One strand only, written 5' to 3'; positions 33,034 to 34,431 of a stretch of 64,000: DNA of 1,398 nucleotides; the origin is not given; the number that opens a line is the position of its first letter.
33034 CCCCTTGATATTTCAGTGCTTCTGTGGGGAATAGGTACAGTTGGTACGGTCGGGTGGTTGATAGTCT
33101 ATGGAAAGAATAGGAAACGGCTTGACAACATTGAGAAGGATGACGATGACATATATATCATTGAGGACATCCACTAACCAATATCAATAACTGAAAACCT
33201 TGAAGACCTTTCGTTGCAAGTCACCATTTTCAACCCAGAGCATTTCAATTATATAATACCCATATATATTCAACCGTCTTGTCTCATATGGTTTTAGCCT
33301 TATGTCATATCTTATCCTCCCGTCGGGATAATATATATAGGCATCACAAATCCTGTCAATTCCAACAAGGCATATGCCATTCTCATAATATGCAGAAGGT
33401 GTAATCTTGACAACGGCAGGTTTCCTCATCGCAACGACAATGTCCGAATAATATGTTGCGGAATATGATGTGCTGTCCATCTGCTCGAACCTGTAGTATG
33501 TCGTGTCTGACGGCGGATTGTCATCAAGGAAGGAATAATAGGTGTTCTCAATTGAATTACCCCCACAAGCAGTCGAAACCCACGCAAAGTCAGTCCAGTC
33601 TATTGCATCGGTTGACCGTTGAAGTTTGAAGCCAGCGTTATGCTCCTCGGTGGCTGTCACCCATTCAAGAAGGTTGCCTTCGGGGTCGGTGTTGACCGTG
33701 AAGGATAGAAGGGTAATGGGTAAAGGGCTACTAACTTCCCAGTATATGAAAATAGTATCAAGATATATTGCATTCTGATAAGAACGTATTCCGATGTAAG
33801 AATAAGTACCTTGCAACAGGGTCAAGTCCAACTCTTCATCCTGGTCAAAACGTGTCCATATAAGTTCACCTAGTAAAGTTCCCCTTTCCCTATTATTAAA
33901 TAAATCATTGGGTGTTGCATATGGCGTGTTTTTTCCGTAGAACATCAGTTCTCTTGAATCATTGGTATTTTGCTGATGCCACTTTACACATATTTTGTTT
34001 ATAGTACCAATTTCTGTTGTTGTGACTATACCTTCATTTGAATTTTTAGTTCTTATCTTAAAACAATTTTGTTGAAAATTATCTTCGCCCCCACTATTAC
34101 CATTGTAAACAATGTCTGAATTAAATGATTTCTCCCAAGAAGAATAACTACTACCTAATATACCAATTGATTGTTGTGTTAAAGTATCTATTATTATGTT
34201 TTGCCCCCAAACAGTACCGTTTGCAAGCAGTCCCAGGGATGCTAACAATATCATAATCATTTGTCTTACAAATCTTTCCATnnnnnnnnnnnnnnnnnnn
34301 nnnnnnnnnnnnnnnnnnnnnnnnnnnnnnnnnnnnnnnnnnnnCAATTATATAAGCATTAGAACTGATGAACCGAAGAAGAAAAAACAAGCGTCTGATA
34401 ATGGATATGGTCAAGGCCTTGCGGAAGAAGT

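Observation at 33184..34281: Phage-encoded secreted protein carrying a type IX secretion C-terminal sorting domain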

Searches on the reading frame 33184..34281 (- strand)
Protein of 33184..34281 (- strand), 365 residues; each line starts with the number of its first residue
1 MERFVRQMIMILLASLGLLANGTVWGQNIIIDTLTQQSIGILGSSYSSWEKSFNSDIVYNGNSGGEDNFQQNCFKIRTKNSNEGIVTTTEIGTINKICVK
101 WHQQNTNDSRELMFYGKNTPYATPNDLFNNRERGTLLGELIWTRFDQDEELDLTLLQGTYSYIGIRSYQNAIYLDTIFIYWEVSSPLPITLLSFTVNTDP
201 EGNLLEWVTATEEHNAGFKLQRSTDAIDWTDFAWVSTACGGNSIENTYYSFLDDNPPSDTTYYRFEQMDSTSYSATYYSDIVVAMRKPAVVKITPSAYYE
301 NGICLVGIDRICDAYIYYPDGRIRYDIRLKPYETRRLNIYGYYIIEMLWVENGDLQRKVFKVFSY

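Call 3: search_protein_families(library=pfam, proteins=[window:33184-34281:-], max_evalue=10)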
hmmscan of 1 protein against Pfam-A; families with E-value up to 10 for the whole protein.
window:33184-34281:- (365 aa): 0 families

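Call 4: search_protein_families(library=ncbifam, proteins=[window:33184-34281:-], max_evalue=10)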
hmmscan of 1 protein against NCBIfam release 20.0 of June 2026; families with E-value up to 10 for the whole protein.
window:33184-34281:- (365 aa): 0 families

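Call 5: search_protein_families(library=phrogs, proteins=[window:33184-34281:-], max_evalue=10)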
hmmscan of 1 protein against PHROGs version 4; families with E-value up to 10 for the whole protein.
window:33184-34281:- (365 aa): 0 families

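Call 9: find_homologous_proteins(query=window:33184-34281:-, max_evalue=0.001)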
Query window:33184-34281:- (365 aa): 13 proteins with E <= 0.001 among 2613 candidates.
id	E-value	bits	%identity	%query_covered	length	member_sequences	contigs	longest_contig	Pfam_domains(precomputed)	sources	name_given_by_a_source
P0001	1.4e-248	842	100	100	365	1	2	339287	-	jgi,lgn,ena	-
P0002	5.4e-187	639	79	98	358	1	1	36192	-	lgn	-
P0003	8.3e-171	586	75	98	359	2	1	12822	-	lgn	-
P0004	3.3e-105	370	85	49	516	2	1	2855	PF07675.19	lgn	-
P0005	6.1e-103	363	72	60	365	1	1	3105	PF07675.19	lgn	-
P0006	1.4e-61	227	43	88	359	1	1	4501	-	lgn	-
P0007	3.5e-13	68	47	24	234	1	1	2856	PF13585.13,PF18962.8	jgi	-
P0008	1.4e-11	62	49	23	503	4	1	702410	PF18962.8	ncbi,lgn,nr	ncbi:MAG: hypothetical protein M9897_12070 [Brumimicrobium sp.]|nr:hypothetical protein [Brumimicrob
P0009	5.6e-10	57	29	47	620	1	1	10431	PF26628.1,PF13385.14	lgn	-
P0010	2.4e-7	48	38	31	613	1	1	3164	PF26628.1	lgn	-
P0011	2.6e-6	45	32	34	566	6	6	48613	PF03150.20,PF18962.8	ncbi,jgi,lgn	ncbi:MAG: cytochrome c peroxidase [Paraglaciecola sp.]|jgi:cytochrome c peroxidase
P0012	6.3e-6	44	38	30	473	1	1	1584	PF12930.13,PF18962.8,PF11589.15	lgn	-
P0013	2.6e-4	38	35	23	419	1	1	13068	PF18962.8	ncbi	ncbi:MAG: T9SS type A sorting domain-containing protein, partial [Chitinophagaceae bacterium]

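Call 10: search_dna_similar(query=window:33184-34281:-, collection=phages, mode=protein, max_evalue=0.01)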
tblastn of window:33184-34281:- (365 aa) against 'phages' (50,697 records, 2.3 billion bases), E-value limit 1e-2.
Records with a match: 3; places in all: 3; records where one place covers at least 80% of the query: 0.
Best place of each record, by identity: <60% 3.
By first word of the organism name: uncultured 3.
By host as written in the record: - 3.
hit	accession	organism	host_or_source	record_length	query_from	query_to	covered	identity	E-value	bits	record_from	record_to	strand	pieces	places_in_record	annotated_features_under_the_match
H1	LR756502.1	uncultured phage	metagenomic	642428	185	269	23%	38.8%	3e-6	56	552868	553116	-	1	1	record has no annotation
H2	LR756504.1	uncultured phage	metagenomic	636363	176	269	26%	34.0%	6e-6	54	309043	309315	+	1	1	record has no annotation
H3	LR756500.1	uncultured phage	metagenomic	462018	183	269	24%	33.3%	5e-4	48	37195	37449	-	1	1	record has no annotation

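Call 12: find_encoding_contigs(protein=P0001, flank=10000, max_places=4)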
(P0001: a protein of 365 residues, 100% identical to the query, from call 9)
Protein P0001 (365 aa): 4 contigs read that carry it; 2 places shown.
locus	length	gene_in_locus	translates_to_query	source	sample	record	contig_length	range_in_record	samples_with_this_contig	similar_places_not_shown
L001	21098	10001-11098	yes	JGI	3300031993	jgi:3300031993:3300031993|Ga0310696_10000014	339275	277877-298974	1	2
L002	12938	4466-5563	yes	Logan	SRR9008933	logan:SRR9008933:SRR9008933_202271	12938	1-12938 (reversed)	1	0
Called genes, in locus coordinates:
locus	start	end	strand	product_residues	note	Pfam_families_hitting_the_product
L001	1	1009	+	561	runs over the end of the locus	PF18741:MTES_1575 (weak)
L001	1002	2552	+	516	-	PF05265:DUF723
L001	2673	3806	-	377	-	PF07724:AAA_2, PF00004:AAA, PF07728:AAA_5 (weak), PF10431:ClpB_D2-small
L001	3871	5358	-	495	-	PF00145:DNA_methylase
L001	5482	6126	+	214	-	-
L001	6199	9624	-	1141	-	PF03104:DNA_pol_B_exo1, PF00136:DNA_pol_B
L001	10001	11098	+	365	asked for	-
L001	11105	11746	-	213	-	-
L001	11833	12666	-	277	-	PF01145:Band_7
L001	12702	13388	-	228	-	PF00574:CLP_protease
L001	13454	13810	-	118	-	-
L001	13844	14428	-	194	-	-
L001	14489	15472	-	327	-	PF00145:DNA_methylase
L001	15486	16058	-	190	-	-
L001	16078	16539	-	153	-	-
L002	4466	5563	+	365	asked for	-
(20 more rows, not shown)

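Call 13: search_protein_families(library=pfam, proteins=[P0004, P0005, P0006, P0007, P0008, P0009, P0011, P0012, P0013, P0010], max_evalue=1)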
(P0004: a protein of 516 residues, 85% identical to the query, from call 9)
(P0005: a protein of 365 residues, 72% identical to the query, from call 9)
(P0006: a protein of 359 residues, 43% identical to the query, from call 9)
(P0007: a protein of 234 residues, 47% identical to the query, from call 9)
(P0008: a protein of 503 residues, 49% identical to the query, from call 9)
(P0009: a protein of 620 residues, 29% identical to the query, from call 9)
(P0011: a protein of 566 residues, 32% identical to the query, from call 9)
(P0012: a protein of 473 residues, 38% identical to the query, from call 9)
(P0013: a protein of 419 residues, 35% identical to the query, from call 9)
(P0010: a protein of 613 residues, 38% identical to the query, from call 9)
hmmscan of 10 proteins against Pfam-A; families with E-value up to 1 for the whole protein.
P0004 (516 aa): 1 family
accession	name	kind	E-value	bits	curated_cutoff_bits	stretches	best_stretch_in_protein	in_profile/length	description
PF07675.18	Cleaved_Adhesin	-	3.2e-06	27.7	21.4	1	57-176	38-174/174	Cleaved Adhesin Domain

P0005 (365 aa): 2 families
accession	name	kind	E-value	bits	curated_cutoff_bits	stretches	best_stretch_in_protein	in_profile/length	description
PF07675.18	Cleaved_Adhesin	-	3.4e-13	50.3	21.4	1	30-123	5-100/174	Cleaved Adhesin Domain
PF09448.16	MmlI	-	0.011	16.2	29.6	1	18-68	45-94/109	Methylmuconolactone methyl-isomerase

P0006 (359 aa): 0 families

P0007 (234 aa): 8 families
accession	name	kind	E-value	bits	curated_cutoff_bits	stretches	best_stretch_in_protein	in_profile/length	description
PF18962.6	Por_Secre_tail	-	1e-08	35.8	27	1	158-233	3-75/75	Secretion system C-terminal sorting domain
PF13585.12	CHU_C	-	7.8e-06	26.4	27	1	173-222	25-72/86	CHU_C Type IX secretion signal domain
PF13860.13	FlgD_ig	-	0.00068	20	27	1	165-223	12-76/79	FlgD Ig-like domain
PF11797.14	WxLIP_HBD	-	0.0042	17.5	28.9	0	101-144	86-129/138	WxL Interacting Protein, host binding domain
PF19077.6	Big_13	-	0.0057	17.6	27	1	102-145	56-100/102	Bacterial Ig-like domain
PF22352.2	K319L-like_PKD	-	0.0077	16.7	27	1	86-144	27-83/84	K319L-like, PKD domain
PF22633.2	F5_F8_type_C_2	-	0.0091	17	27.8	1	65-111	34-80/91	NedA-like, galactose-binding domain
PF16655.11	PhoD_N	-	0.099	13.6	30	0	173-224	28-80/90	PhoD-like phosphatase, N-terminal domain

P0008 (503 aa): 3 families
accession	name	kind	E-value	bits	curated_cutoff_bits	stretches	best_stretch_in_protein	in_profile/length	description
PF18962.6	Por_Secre_tail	-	5.9e-10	39.7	27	1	424-500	1-73/75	Secretion system C-terminal sorting domain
PF13360.13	PQQ_2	-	0.012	15.7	27.6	2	35-154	47-149/233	Outer membrane protein assembly factor BamB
PF09631.16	Sen15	-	0.081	13.7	22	0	79-106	71-98/101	Sen15 protein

P0009 (620 aa): 3 families
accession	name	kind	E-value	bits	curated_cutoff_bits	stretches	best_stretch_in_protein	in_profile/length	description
PF13385.13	Laminin_G_3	-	2.7e-07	31.3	27.6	1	97-250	2-149/151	Concanavalin A-like lectin/glucanases superfamily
PF18962.6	Por_Secre_tail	-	0.014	16.2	27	1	541-616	1-73/75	Secretion system C-terminal sorting domain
PF13163.11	DUF3999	-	0.1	12.2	30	1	453-515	130-193/424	Protein of unknown function (DUF3999)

P0011 (566 aa): 7 families
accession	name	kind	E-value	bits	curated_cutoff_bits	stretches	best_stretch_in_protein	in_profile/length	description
PF03150.19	CCP_MauG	-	2e-50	171.7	25.6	2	75-217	3-142/149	Di-haem cytochrome c peroxidase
PF18962.6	Por_Secre_tail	-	1.5e-08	35.2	27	1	492-563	1-75/75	Secretion system C-terminal sorting domain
PF00034.26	Cytochrom_C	-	0.00038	22.1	21.3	0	95-133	11-51/90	Cytochrome c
PF09086.16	DUF1924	-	0.0049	17.6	22.5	0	76-102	8-35/96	Domain of unknown function (DUF1924)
PF09699.15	Paired_CXXCH_1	-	0.024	14.8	20.6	0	86-103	22-39/41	Doubled CXXCH motif (Paired_CXXCH_1)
PF21419.2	RoxA-like_Cyt-c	-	0.08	13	26.7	1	306-326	10-30/39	RoxA-like, cytochrome c-like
PF14522.11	Cytochrome_C7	-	0.16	12.2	24.8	0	93-106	13-54/67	Cytochrome c7 and related cytochrome c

P0012 (473 aa): 5 families
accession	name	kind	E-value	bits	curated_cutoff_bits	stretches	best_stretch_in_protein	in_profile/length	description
PF18962.6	Por_Secre_tail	-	3.9e-16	59.5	27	1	397-471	1-74/75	Secretion system C-terminal sorting domain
PF11589.14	DUF3244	-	3.8e-07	30.5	25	1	403-470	28-94/96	Domain of unknown function (DUF3244)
PF12930.12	DUF3836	-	4.3e-06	27.1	25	2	43-110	32-100/127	Family of unknown function (DUF3836)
PF17802.7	SpaA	-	0.0015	19.1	23.1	1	410-458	12-57/91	Prealbumin-like fold domain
PF03217.20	SlpA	-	0.29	11.8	23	1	190-229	13-51/63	Surface layer protein A domain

P0013 (419 aa): 3 families
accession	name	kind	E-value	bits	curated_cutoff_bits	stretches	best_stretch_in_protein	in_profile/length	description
PF18962.6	Por_Secre_tail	-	2.3e-12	47.5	27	1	347-417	1-74/75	Secretion system C-terminal sorting domain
PF22633.2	F5_F8_type_C_2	-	0.11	13.5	27.8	1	256-306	30-81/91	NedA-like, galactose-binding domain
PF16967.11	TcfC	-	0.13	12.3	29.4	1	375-406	20-51/68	E-set like domain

P0010 (613 aa): 1 family
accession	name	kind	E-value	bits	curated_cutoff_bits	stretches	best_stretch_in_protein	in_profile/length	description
PF18962.6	Por_Secre_tail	-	7.9e-05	23.3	27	1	537-603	1-67/75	Secretion system C-terminal sorting domain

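Call 27: predict_structure(alignment_id=A3)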
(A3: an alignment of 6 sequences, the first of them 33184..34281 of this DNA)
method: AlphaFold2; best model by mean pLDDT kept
length: 365 residues; sequences in the alignment: 6
mean_pLDDT: 46.3   pTM: 0.36
mean pLDDT of the five models: 46.3, 46.2, 40.9, 40.3, 33.2
residues with pLDDT >= 90: 0; 70-90: 20; 50-70: 125; < 50: 220
segments of 3 or more residues with pLDDT < 50: 2-4, 6-92, 123-125, 180-201, 239-247, 272-276, 278-281, 285-348, 354-365
pLDDT, mean of each block of 10 residues (from residue 1): 43 31 30 34 27 28 26 29 35 55 63 66 50 67 66 58 57 52 39 38 53 61 68 59 47 58 65 47 43 37 36 42 40 31 42 48 36
secondary structure, 60 per line:
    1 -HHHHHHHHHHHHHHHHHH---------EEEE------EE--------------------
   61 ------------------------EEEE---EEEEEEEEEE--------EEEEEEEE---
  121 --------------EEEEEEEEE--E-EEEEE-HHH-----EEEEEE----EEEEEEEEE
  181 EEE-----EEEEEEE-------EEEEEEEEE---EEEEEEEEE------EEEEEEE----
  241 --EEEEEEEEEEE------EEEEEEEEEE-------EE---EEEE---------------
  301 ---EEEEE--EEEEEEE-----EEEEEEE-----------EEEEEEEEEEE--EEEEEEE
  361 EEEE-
elements in order: H2-19 E29-32 E85-88 E92-101 E110-117 E135-143 E148-152 E162-167 E172-183 E189-195 E203-211 E215-223 E230-236 E243-253 E260-269 E282-285 E304-308 E311-317 E323-329 E341-351 E354-364

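Call 37: find_encoding_contigs(protein=P0002, flank=10000, max_places=3)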
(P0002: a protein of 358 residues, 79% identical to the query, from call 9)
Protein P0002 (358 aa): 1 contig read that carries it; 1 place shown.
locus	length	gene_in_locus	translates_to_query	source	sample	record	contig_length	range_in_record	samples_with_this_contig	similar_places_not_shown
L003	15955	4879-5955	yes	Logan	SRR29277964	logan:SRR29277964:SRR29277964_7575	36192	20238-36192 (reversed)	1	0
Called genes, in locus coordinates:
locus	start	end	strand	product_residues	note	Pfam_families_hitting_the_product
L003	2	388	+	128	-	?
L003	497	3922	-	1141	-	PF03104:DNA_pol_B_exo1, PF00136:DNA_pol_B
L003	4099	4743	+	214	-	-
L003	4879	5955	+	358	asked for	-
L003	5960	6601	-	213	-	-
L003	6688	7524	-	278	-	PF01145:Band_7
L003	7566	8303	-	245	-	PF00574:CLP_protease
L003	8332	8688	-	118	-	-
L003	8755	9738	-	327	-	PF00145:DNA_methylase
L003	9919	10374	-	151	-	-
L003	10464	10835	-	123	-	-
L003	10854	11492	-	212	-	-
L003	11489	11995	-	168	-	-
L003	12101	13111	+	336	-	-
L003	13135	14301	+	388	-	-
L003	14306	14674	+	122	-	-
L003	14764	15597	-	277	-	PF02086:MethyltransfD12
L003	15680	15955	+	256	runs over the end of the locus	-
